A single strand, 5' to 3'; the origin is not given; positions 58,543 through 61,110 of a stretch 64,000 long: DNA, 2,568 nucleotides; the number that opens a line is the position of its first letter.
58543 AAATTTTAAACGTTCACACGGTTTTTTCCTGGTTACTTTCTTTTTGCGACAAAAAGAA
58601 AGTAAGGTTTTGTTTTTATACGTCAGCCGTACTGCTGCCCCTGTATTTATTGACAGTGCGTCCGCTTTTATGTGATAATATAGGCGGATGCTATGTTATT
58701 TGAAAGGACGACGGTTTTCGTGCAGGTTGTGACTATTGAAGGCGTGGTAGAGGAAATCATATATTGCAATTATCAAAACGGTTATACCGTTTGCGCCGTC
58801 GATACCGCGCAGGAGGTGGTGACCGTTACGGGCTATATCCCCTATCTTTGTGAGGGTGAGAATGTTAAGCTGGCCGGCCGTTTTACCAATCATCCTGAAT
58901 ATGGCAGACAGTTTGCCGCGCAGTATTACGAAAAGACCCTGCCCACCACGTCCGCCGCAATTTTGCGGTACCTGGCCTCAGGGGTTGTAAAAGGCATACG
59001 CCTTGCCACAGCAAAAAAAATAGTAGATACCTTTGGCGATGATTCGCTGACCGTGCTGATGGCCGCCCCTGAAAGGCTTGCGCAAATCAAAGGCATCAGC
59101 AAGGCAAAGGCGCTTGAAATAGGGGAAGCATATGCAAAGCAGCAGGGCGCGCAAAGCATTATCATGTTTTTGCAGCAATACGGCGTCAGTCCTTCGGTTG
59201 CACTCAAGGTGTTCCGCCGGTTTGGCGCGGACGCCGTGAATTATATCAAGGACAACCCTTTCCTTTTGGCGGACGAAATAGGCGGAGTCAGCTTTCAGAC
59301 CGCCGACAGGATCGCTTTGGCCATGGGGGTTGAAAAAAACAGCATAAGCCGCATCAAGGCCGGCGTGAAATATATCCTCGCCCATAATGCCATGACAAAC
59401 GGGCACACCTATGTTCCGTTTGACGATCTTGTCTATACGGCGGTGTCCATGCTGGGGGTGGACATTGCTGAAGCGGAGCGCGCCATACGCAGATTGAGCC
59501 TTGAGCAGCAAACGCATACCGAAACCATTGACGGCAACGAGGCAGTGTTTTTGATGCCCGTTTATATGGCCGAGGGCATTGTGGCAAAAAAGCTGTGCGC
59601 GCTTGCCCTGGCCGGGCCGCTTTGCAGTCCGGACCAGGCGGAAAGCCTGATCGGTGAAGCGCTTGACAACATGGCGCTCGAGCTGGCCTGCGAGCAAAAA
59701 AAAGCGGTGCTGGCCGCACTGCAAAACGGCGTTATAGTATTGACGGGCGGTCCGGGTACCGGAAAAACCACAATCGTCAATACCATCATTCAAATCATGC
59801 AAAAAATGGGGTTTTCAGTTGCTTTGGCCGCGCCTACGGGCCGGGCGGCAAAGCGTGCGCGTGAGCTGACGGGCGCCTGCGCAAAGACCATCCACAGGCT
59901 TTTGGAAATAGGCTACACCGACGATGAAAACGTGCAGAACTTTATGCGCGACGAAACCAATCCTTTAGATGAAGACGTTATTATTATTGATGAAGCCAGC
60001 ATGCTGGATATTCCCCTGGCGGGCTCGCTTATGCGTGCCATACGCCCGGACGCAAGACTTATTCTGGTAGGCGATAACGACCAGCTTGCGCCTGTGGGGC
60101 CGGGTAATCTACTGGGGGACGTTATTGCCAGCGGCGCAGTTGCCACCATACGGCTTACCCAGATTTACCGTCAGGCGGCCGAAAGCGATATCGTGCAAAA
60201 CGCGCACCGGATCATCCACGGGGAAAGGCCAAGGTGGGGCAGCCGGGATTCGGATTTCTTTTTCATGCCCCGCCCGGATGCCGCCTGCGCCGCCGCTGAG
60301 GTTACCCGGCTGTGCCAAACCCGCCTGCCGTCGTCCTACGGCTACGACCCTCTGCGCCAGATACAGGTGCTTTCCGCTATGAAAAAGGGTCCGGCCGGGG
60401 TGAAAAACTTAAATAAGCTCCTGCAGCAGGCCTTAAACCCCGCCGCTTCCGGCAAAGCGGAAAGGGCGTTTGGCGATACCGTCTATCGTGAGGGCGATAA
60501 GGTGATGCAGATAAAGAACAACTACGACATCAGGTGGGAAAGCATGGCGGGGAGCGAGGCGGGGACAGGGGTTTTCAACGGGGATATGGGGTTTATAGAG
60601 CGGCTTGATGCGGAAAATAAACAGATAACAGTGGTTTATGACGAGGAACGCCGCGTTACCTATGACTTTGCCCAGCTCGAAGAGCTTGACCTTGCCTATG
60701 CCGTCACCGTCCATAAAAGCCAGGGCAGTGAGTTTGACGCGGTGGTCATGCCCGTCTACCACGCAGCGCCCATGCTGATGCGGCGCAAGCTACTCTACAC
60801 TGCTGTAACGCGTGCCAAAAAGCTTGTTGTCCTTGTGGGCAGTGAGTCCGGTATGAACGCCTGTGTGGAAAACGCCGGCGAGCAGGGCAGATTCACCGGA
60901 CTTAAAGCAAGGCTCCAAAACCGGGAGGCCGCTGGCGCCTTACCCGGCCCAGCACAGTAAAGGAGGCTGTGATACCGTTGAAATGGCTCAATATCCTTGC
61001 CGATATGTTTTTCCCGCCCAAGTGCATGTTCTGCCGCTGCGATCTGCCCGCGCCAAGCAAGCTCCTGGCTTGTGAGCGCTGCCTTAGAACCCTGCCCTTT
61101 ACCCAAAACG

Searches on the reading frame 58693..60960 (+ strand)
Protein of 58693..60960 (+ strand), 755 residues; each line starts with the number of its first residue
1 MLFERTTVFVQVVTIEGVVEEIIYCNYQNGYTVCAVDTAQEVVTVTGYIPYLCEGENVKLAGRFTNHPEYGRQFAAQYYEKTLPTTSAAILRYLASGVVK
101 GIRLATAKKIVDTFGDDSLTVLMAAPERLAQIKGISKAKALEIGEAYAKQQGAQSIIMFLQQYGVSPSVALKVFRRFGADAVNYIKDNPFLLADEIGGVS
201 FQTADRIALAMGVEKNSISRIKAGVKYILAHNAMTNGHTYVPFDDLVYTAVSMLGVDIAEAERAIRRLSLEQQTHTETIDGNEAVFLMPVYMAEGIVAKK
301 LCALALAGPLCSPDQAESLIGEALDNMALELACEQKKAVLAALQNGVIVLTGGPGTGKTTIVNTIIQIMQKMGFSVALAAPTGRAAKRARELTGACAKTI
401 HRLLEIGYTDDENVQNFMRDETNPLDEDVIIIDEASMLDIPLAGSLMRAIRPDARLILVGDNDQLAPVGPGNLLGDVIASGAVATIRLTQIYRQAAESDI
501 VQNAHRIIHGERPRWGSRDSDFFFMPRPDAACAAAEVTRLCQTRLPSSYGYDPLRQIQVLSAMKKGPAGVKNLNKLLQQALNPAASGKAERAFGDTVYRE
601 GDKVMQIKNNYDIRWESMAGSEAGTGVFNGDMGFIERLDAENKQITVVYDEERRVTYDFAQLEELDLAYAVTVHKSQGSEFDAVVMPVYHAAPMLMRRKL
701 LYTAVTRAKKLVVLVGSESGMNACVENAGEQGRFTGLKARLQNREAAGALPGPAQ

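Call 66: search_protein_families(library=pfam, proteins=[window:58693-60960:+], max_evalue=0.00001)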
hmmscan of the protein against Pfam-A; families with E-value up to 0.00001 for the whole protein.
window:58693-60960:+ (755 aa): 11 families
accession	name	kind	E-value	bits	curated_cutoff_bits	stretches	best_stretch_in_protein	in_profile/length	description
PF13245.12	AAA_19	-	1.8e-42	145.1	25.1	1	335-470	1-134/134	AAA domain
PF13604.12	AAA_30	-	1.3e-40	139.6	27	1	331-513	2-174/191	AAA domain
PF14490.11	HHH_RecD2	-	6.4e-36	122.6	27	1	149-240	1-92/92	ATP-dependent RecD2 DNA helicase HHH domain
PF18335.7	SH3_13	-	7.2e-24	83.8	41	1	573-649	1-65/65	ATP-dependent RecD-like DNA helicase SH3 domain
PF23139.1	OB_YrrC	-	1.4e-23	83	27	1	14-84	3-76/76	ATP-dependent DNA helicase YrrC, OB-fold domain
PF13538.12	UvrD_C_2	-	1.1e-19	70.5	27.4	1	667-715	1-52/52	UvrD-like helicase C-terminal domain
PF01443.25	Viral_helicase1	-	5.9e-11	43.1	21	0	638-715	152-227/228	Viral superfamily 1 RNA helicase core domain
PF13086.12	AAA_11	-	7.7e-09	36.1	27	0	427-468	214-253/257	AAA domain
PF05970.20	PIF1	-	5.8e-08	33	25.9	1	342-497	19-192/223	PIF1-like helicase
PF13401.12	AAA_22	-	7.3e-06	26.8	27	0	344-446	4-104/130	AAA domain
PF05127.21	NAT10_TcmA_helicase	-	9.6e-06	26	22.7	0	349-448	1-111/176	RNA cytidine acetyltransferase NAT10/TcmA, helicase domain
